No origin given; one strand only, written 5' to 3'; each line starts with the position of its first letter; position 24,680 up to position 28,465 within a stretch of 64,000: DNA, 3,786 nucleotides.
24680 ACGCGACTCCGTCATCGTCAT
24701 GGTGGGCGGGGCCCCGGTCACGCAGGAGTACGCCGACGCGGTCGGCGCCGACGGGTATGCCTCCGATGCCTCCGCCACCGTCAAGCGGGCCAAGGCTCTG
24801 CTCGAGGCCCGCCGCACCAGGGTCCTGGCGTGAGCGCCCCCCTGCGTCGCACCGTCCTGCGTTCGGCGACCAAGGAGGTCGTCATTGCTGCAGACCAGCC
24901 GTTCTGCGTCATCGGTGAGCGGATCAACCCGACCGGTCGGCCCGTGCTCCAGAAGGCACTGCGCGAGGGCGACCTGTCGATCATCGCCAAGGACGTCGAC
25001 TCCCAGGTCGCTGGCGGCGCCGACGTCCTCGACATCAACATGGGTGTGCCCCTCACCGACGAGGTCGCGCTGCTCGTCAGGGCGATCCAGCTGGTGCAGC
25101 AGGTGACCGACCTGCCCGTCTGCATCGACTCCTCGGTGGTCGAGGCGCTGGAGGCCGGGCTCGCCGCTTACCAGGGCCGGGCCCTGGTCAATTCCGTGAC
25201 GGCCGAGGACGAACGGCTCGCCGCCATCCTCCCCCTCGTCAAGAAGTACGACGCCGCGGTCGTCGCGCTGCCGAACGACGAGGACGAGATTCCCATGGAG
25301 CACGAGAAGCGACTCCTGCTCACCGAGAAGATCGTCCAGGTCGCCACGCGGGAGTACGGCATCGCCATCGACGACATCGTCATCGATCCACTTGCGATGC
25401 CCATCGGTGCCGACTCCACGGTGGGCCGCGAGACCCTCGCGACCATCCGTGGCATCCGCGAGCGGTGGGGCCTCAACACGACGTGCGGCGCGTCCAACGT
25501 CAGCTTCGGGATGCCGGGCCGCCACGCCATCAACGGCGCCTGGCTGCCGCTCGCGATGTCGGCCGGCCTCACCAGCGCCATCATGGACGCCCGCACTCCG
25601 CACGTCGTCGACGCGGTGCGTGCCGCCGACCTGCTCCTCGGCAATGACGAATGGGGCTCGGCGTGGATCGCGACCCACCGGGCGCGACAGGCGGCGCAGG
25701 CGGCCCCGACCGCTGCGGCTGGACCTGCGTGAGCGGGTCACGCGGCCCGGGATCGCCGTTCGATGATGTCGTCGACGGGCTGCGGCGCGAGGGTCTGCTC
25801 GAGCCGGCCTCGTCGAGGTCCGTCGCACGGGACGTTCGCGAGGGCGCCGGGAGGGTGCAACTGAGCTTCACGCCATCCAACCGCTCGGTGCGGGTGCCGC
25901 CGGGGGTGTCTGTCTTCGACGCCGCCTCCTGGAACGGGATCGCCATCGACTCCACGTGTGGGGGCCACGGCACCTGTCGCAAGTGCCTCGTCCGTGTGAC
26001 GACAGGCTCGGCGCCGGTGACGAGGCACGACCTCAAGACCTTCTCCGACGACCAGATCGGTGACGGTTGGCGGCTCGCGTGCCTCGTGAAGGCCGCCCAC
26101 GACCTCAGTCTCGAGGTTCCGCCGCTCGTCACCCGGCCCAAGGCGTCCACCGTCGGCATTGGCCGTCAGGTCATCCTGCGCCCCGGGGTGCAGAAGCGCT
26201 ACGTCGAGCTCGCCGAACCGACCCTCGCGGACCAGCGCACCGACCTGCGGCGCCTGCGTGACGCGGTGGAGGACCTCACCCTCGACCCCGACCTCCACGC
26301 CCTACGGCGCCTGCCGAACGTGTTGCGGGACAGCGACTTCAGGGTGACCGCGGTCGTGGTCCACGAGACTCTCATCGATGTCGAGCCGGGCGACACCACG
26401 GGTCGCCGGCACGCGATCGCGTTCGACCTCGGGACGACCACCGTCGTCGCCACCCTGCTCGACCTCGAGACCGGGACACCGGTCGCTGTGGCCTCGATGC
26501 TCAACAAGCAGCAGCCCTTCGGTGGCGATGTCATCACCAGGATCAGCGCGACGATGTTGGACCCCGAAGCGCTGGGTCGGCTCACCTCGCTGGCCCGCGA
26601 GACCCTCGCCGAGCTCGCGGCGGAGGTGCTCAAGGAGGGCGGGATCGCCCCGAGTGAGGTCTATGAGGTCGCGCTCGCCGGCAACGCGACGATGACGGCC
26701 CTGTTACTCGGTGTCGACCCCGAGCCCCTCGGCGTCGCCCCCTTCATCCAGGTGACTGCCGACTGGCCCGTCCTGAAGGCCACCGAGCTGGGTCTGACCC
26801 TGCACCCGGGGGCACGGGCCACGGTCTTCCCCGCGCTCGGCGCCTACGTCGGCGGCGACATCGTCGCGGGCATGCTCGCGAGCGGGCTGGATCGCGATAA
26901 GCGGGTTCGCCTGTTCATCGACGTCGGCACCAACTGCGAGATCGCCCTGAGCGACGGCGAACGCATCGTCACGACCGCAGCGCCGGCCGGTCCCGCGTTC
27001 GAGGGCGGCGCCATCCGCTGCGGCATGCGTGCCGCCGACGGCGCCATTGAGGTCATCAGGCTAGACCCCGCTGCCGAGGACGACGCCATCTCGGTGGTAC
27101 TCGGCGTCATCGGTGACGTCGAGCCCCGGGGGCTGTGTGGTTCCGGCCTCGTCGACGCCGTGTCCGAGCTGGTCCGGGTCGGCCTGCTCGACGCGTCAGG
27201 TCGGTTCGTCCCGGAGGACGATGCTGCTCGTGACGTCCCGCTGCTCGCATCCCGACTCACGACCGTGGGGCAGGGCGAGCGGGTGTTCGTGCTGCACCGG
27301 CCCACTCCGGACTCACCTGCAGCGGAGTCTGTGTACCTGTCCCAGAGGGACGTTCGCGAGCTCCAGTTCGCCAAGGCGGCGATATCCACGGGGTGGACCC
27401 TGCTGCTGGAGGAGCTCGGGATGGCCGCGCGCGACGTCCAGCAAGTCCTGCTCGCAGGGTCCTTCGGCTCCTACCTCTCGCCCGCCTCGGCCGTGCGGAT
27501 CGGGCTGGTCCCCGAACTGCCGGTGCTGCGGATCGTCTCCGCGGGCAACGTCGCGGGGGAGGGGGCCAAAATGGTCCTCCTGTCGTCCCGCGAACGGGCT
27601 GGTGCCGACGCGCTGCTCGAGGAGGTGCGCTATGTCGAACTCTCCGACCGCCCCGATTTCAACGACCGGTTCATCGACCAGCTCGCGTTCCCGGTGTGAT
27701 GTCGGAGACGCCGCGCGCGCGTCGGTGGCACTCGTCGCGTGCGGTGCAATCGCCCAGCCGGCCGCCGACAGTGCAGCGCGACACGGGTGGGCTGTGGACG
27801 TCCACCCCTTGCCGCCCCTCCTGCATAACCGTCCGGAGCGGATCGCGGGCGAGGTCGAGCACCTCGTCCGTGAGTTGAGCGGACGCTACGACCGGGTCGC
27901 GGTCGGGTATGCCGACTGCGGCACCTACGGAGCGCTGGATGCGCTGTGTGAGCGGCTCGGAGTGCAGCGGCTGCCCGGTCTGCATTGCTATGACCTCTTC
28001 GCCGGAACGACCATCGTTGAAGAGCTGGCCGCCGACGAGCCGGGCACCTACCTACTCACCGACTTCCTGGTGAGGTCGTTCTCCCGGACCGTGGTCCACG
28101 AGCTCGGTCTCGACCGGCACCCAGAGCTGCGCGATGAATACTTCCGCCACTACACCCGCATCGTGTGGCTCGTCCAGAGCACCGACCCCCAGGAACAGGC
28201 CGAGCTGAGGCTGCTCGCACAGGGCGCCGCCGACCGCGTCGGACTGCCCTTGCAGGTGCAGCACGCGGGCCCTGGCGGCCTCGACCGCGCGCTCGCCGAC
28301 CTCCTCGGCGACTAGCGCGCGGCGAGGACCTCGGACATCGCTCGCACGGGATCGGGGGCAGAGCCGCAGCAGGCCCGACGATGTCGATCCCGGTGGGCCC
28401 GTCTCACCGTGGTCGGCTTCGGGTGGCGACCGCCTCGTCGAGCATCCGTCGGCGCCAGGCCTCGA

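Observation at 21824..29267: Complete cobalamin-dependent quaternary-amine (probably glycine betaine) demethylation module in a respiratory actinobacterial context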

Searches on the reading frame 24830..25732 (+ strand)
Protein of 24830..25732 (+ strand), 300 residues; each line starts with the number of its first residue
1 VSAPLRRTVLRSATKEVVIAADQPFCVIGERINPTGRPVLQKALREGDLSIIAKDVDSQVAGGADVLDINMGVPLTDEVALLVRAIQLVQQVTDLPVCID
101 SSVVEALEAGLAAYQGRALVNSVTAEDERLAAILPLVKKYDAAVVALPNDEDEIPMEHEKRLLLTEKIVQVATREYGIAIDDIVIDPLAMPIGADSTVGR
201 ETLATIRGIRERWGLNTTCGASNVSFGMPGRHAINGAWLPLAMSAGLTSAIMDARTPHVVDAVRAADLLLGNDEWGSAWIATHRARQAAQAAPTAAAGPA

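Call 4: search_protein_families(library=pfam, proteins=[window:24830-25732:+])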
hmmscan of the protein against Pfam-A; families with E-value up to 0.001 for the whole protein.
window:24830-25732:+ (300 aa): 3 families
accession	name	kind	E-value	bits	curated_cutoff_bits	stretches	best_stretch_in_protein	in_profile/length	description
PF00809.28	Pterin_bind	-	3.3e-26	92.8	25.5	1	29-251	1-242/244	Pterin binding enzyme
PF03599.22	CdhD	-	2.3e-07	30.3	24.8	1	80-197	83-186/387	CO dehydrogenase/acetyl-CoA synthase delta subunit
PF02007.24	MtrH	-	6.5e-06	25.9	22.8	1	81-225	78-226/299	Tetrahydromethanopterin S-methyltransferase MtrH subunit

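Call 5: search_protein_families(library=ncbifam, proteins=[window:24830-25732:+])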
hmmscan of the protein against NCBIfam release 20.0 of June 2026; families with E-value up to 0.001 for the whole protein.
window:24830-25732:+ (300 aa): 7 families
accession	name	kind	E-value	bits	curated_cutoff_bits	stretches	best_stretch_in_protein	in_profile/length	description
NF005719.0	PRK07535.1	domain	8.1e-95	317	259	1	25-290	1-265/268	methyltetrahydrofolate:corrinoid/iron-sulfur protein methyltransferase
TIGR02082.1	metH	equivalog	6.2e-43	146.7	1010.85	1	8-263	326-595/1182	methionine synthase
NF040758.1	CODH_ACS_meth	exception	2.1e-40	138.7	370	1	25-273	4-252/261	carbon monoxide dehydrogenase/acetyl-CoA synthase methytransferase subunit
NF007024.0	PRK09490.1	equivalog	1.9e-31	108.8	1497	1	12-263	347-612/1234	methionine synthase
NF002142.0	PRK00979.1-1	subfamily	1.8e-07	30.5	287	1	82-225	82-221/306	tetrahydromethanopterin S-methyltransferase subunit H family protein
TIGR01496.1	DHPS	equivalog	0.0007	19.3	162.6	1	58-187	31-172/258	dihydropteroate synthase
TIGR01114.1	mtrH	equivalog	0.00076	18.7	271.4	0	81-225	83-231/314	tetrahydromethanopterin S-methyltransferase subunit H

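Call 55: search_solved_structures(query=window:24830-25732:+, max_evalue=1e-10)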
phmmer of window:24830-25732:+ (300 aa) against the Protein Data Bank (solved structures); distinct sequences matched with E-value up to 1e-10: 17.
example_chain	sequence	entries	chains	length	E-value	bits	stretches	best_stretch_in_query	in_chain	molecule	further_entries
2yck_X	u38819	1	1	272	1.7e-41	145.8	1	23-284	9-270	5-METHYLTETRAHYDROFOLATE CORRINOID/IRON SULFUR PROTEIN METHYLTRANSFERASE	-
2yci_X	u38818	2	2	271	1.7e-41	145.8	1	23-284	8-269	5-METHYLTETRAHYDROFOLATE CORRINOID/IRON SULFUR PROTEIN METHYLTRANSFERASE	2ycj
1q7m_A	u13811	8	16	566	2.5e-40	141.9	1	19-270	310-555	5-methyltetrahydrofolate S-homocysteine methyltransferase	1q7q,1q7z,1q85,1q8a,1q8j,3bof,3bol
1f6y_A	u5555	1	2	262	3.6e-38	134.9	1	26-280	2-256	5-METHYLTETRAHYDROFOLATE CORRINOID/IRON SULFUR PROTEIN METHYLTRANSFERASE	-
2e7f_A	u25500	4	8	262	9.7e-38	133.4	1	26-280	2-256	5-methyltetrahydrofolate corrinoid/iron sulfur protein methyltransferase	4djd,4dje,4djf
2ogy_A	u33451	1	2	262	1.3e-36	129.7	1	26-280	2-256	5-methyltetrahydrofolate corrinoid/iron sulfur protein methyltransferase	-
4o0q_A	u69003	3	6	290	2.9e-35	125.3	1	24-276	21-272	Dihydropteroate synthase DHPS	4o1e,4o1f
8g3h_A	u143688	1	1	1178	2e-28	102.9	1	17-255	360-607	Methionine synthase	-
5von_A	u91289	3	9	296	4.4e-26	95.2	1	20-255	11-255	5-methyltetrahydrofolate homocysteine S-methyltransferase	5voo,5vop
9cbq_A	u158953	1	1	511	4e-25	92.1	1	26-255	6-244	Methionine synthase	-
9cbp_A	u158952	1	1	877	4.1e-25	92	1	19-255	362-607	Methionine synthase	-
9cbr_A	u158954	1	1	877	4.6e-25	91.8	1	19-255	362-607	Methionine synthase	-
9cbo_A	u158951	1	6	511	4.7e-25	91.8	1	26-255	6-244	Methionine synthase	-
8ssc_A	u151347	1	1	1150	6.9e-25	91.3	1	19-255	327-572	Methionine synthase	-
4ccz_A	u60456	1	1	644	2.5e-21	79.6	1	23-291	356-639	METHIONINE SYNTHASE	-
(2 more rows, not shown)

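Call 76: search_solved_structures(query=window:24830-25732:+, max_evalue=5)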
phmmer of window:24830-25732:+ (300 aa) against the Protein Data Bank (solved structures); distinct sequences matched with E-value up to 5: 21.
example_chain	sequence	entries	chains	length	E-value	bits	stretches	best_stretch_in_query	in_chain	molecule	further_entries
2yck_X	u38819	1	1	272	1.7e-41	145.8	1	23-284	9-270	5-METHYLTETRAHYDROFOLATE CORRINOID/IRON SULFUR PROTEIN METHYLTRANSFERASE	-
2yci_X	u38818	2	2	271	1.7e-41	145.8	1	23-284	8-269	5-METHYLTETRAHYDROFOLATE CORRINOID/IRON SULFUR PROTEIN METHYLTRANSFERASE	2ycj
1q7m_A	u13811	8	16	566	2.5e-40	141.9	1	19-270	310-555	5-methyltetrahydrofolate S-homocysteine methyltransferase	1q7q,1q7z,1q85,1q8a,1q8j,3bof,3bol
1f6y_A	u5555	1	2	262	3.6e-38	134.9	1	26-280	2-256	5-METHYLTETRAHYDROFOLATE CORRINOID/IRON SULFUR PROTEIN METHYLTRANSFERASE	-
2e7f_A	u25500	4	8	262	9.7e-38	133.4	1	26-280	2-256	5-methyltetrahydrofolate corrinoid/iron sulfur protein methyltransferase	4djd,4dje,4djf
2ogy_A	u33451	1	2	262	1.3e-36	129.7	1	26-280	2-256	5-methyltetrahydrofolate corrinoid/iron sulfur protein methyltransferase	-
4o0q_A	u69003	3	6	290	2.9e-35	125.3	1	24-276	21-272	Dihydropteroate synthase DHPS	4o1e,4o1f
8g3h_A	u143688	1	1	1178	2e-28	102.9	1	17-255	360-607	Methionine synthase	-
5von_A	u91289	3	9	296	4.4e-26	95.2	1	20-255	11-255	5-methyltetrahydrofolate homocysteine S-methyltransferase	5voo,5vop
9cbq_A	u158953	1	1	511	4e-25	92.1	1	26-255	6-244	Methionine synthase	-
9cbp_A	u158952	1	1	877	4.1e-25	92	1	19-255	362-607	Methionine synthase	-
9cbr_A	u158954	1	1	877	4.6e-25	91.8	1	19-255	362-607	Methionine synthase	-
9cbo_A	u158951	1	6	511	4.7e-25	91.8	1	26-255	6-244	Methionine synthase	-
8ssc_A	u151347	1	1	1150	6.9e-25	91.3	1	19-255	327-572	Methionine synthase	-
4ccz_A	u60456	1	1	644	2.5e-21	79.6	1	23-291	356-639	METHIONINE SYNTHASE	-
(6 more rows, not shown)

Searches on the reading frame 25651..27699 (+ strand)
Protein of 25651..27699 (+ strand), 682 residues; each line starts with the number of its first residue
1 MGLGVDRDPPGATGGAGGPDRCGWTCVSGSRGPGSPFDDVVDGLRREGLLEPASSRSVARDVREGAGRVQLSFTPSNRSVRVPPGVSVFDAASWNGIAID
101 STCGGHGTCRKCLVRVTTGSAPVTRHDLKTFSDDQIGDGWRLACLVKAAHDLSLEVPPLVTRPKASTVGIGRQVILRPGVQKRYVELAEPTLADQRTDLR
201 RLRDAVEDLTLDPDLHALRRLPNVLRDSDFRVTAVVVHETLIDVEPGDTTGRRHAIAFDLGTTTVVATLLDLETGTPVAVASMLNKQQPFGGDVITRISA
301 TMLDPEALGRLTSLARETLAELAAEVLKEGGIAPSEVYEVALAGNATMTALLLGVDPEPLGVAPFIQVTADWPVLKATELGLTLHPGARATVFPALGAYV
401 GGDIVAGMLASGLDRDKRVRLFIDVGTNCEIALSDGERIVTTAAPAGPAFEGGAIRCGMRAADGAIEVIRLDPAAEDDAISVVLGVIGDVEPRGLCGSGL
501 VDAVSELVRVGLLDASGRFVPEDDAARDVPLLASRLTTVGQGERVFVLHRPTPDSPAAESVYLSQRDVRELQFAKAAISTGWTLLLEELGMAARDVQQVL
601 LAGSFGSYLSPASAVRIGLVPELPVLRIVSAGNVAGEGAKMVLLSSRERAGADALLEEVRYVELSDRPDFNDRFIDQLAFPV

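Call 4: search_protein_families(library=pfam, proteins=[window:25651-27699:+])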
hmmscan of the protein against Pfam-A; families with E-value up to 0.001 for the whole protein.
window:25651-27699:+ (682 aa): 4 families
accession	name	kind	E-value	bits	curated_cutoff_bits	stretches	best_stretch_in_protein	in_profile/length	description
PF14574.11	RACo_C_ter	-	2.3e-73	246.9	27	1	419-681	2-250/261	C-terminal domain of RACo the ASKHA domain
PF17651.6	Raco_middle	-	1.6e-54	184.4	26.8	1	255-415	2-162/163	RACo middle region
PF17650.6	RACo_linker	-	2.5e-24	85.4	26.2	1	172-250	4-85/86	RACo linker region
PF00111.32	Fer2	-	2e-10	40.9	21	1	75-148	5-76/77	2Fe-2S iron-sulfur cluster binding domain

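Call 5: search_protein_families(library=ncbifam, proteins=[window:25651-27699:+])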
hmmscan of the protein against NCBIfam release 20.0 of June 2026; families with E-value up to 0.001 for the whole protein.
window:25651-27699:+ (682 aa): 7 families
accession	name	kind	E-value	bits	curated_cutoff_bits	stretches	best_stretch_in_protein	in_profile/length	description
NF040756.1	corr_regen_AcsV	exception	2e-127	426.2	800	2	178-676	126-619/632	corrinoid activation/regeneration protein AcsV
TIGR04270.1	Rama_corrin_act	subfamily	3.1e-34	118.2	500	2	255-471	2-220/534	methylamine methyltransferase corrinoid protein reductive activase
TIGR01941.1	nqrF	equivalog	6.4e-15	55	295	1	76-157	40-121/405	NADH:ubiquinone reductase (Na(+)-transporting) subunit F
NF004317.0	PRK05713.1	equivalog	9.7e-09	34.9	338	1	76-156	7-84/312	iron-sulfur-binding ferredoxin reductase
NF058606.1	GlBtMonoRdsGbcB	equivalog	1.9e-08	33.6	500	1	59-155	268-361/362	glycine betaine monooxygenase reductase subunit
NF007964.0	PRK10684.1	equivalog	2.6e-05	23.4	383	1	68-154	249-332/333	NADH oxidoreductase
TIGR02008.1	fdx_plant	subfamily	3.9e-05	23.3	81.15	1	77-154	14-88/97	ferredoxin [2Fe-2S]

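Call 57: search_solved_structures(query=window:25729-27699:+, max_evalue=0.00001)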
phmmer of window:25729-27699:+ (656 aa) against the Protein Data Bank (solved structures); distinct sequences matched with E-value up to 0.00001: 13.
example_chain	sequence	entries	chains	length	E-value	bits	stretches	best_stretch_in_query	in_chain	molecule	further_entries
3zyy_X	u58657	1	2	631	2.8e-93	316.8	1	45-651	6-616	IRON-SULFUR CLUSTER BINDING PROTEIN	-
4c1n_K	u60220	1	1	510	6.6e-80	272.6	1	157-651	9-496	IRON-SULFUR CLUSTER BINDING PROTEIN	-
4c1n_I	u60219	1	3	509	7e-80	272.5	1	157-651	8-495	IRON-SULFUR CLUSTER BINDING PROTEIN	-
8a1t_F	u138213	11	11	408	4.6e-09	38.6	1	48-134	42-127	Na(+)-translocating NADH-quinone reductase subunit F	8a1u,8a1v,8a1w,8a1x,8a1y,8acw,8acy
7xk3_F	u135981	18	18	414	4.7e-09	38.6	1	48-134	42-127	Na(+)-translocating NADH-quinone reductase subunit F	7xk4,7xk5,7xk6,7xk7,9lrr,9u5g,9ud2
1a70_A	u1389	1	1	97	1.2e-07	34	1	44-130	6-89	FERREDOXIN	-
29ki_A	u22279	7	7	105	1.2e-07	34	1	42-130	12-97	Ferredoxin-1, chloroplastic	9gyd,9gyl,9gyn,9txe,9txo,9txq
9gyr_A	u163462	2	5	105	1.2e-07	34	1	42-130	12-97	Ferredoxin-1, chloroplastic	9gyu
9hi3_A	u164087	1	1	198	3.5e-07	32.4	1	40-130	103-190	Protein TonB,Ferredoxin-1, chloroplastic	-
1gaq_B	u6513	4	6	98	9.6e-07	31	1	48-129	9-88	FERREDOXIN I | Ferredoxin-1, chloroplastic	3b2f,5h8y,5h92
3w5u_B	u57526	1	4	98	1.8e-06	30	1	48-129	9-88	Ferredoxin-1, chloroplastic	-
3w5v_B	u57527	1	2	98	2.5e-06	29.6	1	48-129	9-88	Ferredoxin-1, chloroplastic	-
7akt_A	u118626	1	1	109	9.9e-06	27.6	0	38-129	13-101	Ferredoxin, chloroplastic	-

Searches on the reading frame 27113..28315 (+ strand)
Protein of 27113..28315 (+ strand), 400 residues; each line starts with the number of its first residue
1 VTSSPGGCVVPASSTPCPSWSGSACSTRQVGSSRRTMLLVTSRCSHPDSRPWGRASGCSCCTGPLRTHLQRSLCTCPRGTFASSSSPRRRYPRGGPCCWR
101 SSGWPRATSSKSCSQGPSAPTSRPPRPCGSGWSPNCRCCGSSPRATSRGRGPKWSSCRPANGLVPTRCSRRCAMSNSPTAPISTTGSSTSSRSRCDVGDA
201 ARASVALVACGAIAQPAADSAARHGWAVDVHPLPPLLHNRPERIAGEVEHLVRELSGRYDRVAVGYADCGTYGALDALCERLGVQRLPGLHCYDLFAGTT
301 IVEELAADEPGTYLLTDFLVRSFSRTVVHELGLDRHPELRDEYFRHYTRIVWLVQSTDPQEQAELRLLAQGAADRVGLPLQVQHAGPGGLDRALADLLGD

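Call 4: search_protein_families(library=pfam, proteins=[window:27113-28315:+])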
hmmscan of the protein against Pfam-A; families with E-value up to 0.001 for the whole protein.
window:27113-28315:+ (400 aa): 1 family
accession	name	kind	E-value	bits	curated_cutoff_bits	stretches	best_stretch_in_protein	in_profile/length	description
PF07796.16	DUF1638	-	7.8e-21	75.1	27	1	233-392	2-159/161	Protein of unknown function (DUF1638)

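Call 5: search_protein_families(library=ncbifam, proteins=[window:27113-28315:+])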
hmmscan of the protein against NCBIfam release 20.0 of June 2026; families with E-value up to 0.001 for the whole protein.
window:27113-28315:+ (400 aa): 0 families

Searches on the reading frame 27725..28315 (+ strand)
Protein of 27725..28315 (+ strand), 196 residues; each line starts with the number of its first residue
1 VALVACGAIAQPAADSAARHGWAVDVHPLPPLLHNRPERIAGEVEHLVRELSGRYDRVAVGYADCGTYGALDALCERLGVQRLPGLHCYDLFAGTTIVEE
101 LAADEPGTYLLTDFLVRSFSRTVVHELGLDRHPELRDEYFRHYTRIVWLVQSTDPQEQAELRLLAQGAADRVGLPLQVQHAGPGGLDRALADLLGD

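Call 42: search_protein_families(library=ncbifam, proteins=[window:27725-28315:+], max_evalue=1e-10)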
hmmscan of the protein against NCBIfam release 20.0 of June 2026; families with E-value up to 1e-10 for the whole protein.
window:27725-28315:+ (196 aa): 0 families
